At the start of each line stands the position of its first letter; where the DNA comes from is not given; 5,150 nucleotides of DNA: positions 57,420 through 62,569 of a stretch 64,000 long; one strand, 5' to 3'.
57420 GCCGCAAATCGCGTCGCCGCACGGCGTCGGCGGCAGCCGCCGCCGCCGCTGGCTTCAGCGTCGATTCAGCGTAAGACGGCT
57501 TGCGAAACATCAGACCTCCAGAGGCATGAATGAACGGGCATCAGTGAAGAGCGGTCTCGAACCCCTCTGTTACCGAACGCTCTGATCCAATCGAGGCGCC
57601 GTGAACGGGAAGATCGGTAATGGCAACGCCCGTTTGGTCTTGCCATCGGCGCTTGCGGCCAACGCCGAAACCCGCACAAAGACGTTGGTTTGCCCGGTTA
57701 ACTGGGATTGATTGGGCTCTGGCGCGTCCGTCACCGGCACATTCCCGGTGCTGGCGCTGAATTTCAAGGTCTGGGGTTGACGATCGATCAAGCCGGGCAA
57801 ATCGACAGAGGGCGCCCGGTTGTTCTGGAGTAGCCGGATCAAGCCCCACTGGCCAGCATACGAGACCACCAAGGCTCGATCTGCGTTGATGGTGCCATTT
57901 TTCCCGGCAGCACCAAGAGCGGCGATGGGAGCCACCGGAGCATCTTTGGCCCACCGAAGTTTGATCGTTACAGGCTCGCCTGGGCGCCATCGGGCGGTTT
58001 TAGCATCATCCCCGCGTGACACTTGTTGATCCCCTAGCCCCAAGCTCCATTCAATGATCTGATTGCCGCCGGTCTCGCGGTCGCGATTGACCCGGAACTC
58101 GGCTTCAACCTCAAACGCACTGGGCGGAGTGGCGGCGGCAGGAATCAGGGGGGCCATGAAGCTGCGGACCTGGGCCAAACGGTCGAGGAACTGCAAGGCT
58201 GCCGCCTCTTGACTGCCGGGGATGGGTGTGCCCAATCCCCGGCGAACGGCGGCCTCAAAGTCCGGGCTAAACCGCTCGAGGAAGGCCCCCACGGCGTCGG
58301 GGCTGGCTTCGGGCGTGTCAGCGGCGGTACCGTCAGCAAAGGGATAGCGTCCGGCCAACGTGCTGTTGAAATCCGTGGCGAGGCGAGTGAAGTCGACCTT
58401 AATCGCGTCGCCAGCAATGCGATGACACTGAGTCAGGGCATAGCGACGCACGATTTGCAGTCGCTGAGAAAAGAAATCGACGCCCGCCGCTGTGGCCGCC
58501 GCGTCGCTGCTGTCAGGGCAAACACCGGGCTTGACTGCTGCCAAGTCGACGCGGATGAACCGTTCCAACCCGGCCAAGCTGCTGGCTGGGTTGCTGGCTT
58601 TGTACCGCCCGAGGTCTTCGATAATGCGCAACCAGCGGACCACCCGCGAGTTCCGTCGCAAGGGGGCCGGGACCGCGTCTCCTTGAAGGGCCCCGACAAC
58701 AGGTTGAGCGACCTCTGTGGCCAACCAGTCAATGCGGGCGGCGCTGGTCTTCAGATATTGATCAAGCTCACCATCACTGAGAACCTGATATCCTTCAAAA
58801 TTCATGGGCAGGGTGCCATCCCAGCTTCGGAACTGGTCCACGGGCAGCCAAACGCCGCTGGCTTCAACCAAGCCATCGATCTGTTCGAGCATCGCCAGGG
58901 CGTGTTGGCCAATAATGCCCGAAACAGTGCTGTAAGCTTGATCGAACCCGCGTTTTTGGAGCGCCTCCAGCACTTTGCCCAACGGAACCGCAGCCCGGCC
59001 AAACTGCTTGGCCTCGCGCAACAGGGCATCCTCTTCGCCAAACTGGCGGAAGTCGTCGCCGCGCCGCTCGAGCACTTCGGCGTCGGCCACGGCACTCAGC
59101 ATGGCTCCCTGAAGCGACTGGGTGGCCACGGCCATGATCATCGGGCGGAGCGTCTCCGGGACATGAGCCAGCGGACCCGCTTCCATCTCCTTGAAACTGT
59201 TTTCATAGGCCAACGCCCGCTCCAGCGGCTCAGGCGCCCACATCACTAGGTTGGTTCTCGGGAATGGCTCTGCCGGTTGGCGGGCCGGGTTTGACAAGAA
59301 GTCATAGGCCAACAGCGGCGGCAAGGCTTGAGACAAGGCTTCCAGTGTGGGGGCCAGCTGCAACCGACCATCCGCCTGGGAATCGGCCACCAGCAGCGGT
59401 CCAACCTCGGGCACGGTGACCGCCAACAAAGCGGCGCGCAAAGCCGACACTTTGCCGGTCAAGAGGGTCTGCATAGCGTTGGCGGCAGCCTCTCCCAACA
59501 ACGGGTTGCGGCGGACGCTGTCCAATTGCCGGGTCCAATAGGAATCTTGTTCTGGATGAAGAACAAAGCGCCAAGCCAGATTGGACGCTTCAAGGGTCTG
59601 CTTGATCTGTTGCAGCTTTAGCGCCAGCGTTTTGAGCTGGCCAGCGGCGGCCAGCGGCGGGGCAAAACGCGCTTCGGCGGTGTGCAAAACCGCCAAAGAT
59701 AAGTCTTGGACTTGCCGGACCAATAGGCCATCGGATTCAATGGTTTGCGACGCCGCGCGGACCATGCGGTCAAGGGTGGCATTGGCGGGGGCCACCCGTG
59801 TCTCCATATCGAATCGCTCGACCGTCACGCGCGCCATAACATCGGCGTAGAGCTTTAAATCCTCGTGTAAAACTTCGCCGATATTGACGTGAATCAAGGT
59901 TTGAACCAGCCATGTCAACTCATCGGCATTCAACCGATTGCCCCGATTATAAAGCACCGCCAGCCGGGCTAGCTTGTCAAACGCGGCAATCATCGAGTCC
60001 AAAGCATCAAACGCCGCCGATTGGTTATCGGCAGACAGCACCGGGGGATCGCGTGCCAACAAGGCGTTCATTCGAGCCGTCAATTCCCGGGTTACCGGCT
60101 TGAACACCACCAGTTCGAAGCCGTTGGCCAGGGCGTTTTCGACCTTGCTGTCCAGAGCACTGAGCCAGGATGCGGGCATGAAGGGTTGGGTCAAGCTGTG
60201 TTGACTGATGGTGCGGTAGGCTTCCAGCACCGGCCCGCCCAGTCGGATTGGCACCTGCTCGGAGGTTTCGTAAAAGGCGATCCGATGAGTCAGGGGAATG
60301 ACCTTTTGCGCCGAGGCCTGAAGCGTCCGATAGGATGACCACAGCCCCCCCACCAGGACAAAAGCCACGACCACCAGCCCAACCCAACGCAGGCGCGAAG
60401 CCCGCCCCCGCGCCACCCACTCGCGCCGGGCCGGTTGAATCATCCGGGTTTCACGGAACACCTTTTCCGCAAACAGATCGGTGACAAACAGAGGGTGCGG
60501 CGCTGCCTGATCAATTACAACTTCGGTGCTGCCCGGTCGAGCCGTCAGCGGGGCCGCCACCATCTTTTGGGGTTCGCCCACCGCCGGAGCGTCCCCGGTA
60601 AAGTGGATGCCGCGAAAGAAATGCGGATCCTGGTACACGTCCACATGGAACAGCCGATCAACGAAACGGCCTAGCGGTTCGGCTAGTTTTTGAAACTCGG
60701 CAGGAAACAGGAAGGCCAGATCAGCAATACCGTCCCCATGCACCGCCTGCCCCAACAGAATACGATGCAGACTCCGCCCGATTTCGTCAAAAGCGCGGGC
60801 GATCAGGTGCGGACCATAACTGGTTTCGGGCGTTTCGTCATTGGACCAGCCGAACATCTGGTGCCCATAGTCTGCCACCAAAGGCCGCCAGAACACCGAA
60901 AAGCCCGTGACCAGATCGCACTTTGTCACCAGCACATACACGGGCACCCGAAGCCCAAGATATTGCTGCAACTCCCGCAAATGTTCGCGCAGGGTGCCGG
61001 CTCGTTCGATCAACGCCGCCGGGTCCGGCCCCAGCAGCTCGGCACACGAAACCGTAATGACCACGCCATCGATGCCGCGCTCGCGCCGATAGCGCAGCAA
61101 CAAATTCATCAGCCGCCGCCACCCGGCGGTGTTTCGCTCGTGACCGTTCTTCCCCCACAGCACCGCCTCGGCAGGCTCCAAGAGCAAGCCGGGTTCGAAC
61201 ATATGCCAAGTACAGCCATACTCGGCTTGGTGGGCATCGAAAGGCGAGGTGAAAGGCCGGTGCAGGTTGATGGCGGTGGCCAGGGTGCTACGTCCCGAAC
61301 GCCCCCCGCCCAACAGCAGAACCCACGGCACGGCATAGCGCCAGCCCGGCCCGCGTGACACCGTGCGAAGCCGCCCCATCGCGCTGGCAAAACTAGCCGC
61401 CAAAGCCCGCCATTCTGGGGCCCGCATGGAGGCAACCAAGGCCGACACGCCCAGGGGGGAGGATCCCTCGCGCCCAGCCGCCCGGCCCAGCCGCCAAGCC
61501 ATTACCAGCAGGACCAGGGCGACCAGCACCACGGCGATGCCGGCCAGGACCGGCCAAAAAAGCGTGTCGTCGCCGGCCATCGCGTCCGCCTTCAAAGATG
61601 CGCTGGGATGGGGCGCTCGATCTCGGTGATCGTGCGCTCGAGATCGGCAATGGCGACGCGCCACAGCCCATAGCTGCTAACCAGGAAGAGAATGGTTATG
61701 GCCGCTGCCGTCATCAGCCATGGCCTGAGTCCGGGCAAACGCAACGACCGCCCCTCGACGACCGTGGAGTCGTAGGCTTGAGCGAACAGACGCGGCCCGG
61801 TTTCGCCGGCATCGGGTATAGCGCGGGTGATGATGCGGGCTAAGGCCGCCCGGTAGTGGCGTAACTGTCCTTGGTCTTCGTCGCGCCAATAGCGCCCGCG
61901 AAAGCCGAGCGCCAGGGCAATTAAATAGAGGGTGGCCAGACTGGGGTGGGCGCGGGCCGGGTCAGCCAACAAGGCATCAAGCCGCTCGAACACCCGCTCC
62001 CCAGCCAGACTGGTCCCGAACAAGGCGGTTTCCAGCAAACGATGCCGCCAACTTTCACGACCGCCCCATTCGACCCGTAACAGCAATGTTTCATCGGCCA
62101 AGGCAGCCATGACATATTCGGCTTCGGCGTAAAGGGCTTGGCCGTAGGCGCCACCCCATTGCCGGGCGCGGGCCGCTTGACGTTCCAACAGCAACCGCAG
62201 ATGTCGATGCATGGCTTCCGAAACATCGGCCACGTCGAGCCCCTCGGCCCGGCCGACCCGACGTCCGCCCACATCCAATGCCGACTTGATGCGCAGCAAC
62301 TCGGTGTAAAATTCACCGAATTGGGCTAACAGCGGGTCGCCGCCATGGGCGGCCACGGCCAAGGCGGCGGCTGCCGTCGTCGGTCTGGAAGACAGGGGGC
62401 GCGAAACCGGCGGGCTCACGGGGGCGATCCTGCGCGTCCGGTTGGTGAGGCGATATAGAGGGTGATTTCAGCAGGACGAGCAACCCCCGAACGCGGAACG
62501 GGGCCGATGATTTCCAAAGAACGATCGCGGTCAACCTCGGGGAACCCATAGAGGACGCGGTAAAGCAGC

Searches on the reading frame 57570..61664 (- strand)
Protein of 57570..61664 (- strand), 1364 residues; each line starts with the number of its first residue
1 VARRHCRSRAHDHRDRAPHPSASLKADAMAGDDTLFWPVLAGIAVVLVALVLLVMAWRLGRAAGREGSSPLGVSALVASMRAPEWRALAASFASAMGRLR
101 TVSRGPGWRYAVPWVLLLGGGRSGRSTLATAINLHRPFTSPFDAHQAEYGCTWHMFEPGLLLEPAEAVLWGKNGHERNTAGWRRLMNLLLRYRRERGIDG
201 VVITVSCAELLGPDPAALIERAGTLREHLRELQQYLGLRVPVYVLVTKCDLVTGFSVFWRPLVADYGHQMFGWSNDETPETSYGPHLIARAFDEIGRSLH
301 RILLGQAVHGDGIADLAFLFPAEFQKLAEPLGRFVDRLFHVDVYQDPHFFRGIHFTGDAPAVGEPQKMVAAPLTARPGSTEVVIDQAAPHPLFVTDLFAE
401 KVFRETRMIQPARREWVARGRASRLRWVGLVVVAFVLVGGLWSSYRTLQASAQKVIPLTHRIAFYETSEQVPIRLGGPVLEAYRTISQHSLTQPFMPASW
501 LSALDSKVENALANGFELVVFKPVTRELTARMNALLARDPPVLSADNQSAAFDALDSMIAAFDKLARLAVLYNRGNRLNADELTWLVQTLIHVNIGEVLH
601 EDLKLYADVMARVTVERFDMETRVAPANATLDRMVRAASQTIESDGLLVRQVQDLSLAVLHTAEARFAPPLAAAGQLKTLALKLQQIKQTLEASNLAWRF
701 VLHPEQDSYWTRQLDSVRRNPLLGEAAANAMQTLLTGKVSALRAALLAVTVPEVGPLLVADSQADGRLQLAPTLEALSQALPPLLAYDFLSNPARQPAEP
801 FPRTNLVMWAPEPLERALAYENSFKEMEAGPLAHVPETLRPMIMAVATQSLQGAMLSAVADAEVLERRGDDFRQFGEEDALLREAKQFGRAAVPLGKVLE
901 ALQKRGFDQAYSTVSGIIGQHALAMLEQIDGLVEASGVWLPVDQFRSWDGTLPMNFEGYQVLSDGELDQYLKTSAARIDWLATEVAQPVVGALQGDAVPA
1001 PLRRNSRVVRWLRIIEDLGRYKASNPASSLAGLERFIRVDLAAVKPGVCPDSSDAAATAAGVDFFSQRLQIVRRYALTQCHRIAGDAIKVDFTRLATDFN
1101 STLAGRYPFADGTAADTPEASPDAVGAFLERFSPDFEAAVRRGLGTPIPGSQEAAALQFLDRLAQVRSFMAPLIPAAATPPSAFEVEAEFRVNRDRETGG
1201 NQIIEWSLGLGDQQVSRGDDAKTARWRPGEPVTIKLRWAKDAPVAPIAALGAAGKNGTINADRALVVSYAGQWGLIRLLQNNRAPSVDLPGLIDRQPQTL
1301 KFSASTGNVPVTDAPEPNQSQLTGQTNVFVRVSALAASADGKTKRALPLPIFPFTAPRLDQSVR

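Call 90: search_protein_families(library=pfam, proteins=[window:57570-61664:-], max_evalue=0.0001)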
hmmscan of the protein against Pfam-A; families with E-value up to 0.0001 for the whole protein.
window:57570-61664:- (1364 aa): 1 family
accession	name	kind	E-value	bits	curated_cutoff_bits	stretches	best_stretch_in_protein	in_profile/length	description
PF14331.11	IcmF-related_N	-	1.6e-53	182.1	25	1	176-425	2-254/259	IcmF-related N-terminal domain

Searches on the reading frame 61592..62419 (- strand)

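Call 90: search_protein_families(library=pfam, proteins=[window:61592-62419:-], max_evalue=0.0001)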
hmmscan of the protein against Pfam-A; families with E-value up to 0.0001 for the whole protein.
window:61592-62419:- (275 aa): 1 family
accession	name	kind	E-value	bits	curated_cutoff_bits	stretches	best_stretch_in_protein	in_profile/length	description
PF09850.14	DotU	-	6e-29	101.6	27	1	67-247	25-198/205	Type VI secretion system protein DotU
